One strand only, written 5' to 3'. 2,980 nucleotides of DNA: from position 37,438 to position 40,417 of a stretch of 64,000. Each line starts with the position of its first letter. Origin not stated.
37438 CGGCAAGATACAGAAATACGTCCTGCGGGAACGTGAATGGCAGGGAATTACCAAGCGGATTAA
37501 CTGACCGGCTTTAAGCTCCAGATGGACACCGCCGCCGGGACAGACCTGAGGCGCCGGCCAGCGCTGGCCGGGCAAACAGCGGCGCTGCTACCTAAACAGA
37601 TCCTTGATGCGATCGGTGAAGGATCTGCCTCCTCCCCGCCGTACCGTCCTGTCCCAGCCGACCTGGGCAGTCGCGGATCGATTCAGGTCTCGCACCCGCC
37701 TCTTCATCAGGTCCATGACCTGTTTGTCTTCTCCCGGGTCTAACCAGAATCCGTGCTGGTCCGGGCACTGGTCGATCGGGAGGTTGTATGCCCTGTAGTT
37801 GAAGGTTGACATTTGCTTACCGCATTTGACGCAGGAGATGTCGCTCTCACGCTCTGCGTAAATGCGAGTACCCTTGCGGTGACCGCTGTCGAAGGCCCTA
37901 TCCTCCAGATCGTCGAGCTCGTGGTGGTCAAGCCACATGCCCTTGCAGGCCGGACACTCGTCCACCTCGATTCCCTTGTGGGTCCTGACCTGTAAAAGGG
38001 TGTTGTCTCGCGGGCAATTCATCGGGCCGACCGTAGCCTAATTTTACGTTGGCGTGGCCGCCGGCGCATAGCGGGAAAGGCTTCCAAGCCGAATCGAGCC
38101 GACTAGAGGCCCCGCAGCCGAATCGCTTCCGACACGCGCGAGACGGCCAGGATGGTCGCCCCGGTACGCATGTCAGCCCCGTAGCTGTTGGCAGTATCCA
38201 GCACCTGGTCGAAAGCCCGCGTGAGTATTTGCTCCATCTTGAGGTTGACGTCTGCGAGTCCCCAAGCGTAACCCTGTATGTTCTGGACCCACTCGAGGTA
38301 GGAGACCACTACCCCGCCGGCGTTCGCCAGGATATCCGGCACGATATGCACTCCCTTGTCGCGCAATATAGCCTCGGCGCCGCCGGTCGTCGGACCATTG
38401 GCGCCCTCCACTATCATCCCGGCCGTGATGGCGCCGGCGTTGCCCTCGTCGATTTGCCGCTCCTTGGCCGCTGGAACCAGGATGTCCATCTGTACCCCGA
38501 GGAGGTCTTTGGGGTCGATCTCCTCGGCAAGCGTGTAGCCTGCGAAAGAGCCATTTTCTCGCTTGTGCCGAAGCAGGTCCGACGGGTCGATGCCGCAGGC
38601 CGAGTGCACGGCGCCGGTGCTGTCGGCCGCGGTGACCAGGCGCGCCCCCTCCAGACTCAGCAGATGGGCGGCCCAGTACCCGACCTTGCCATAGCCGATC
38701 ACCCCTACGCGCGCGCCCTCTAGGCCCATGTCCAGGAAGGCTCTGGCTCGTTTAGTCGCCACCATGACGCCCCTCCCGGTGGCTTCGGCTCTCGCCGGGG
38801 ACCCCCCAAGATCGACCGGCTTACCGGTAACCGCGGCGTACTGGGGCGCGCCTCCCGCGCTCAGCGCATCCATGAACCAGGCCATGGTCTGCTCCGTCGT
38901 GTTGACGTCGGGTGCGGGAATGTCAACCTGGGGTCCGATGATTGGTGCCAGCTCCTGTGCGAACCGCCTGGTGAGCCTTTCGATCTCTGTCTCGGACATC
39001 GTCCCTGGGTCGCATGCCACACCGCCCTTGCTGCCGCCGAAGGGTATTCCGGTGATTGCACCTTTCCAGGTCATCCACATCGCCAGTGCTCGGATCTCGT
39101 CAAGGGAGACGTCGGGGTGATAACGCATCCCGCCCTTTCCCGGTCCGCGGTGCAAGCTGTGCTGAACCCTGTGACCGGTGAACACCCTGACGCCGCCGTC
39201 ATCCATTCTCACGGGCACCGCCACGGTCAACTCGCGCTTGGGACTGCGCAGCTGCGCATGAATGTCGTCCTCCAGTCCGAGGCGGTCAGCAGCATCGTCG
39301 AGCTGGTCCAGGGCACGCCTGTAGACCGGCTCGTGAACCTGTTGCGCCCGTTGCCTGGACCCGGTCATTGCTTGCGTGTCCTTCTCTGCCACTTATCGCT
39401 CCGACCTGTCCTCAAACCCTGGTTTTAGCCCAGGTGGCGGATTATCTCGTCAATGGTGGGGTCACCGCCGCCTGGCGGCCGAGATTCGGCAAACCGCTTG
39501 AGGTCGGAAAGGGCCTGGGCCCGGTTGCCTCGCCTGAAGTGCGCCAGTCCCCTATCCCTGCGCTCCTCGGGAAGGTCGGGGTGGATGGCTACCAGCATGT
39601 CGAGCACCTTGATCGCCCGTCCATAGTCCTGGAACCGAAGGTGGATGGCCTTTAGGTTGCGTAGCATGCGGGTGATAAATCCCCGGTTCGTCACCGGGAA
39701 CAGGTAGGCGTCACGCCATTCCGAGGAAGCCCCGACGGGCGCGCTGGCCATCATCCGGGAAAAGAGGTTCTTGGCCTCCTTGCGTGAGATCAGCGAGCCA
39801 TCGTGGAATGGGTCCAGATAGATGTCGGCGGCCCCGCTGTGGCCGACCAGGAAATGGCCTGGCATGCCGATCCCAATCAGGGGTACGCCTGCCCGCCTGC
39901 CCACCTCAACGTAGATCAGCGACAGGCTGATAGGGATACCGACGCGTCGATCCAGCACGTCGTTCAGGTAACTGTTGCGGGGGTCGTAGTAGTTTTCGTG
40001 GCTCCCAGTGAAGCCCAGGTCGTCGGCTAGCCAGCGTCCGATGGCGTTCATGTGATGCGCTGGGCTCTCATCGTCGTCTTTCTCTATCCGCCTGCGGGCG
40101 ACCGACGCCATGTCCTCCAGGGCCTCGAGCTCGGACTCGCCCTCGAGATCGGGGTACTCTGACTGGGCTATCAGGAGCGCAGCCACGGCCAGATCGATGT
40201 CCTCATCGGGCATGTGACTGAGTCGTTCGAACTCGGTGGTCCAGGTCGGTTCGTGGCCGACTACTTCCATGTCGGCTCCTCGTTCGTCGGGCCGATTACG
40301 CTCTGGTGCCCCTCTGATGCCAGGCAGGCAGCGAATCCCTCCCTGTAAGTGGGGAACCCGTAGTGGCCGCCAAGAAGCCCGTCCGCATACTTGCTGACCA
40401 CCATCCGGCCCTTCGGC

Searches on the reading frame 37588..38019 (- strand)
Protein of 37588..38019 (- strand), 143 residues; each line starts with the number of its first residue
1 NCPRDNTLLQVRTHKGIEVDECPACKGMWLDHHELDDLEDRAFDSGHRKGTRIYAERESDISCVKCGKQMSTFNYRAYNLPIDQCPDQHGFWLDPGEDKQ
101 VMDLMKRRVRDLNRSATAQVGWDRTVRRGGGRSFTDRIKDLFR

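Call 9: search_protein_families(library=pfam, proteins=[window:37588-38019:-], max_evalue=0.001)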
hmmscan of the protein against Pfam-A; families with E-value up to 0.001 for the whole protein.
window:37588-38019:- (143 aa): 2 families
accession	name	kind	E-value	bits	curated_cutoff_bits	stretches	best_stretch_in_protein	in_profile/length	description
PF13453.11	Zn_ribbon_TFIIB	-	5.1e-20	71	22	2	1-40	1-40/41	Transcription factor zinc-finger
PF24445.1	DUF7564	-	0.00023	21.9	32.2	0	60-118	5-59/76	Family of unknown function (DUF7564)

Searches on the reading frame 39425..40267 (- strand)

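Call 8: search_protein_families(library=pfam, proteins=[window:39425-40267:-], max_evalue=0.001)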
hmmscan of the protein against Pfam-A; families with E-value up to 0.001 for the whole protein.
window:39425-40267:- (280 aa): 4 families
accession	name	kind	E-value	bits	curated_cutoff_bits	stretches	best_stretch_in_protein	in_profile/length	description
PF13369.12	Transglut_core2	-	1.2e-42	145.4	23.5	1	47-203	4-155/155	Transglutaminase-like superfamily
PF13371.12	TPR_9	-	9.8e-19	67.6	35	1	205-273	1-66/73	Tetratricopeptide repeat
PF13174.12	TPR_6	-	0.00034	21.5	26.3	0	240-264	7-31/33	Tetratricopeptide repeat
PF13428.12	TPR_14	-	0.00075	20.4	23.5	0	207-233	9-35/44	Tetratricopeptide repeat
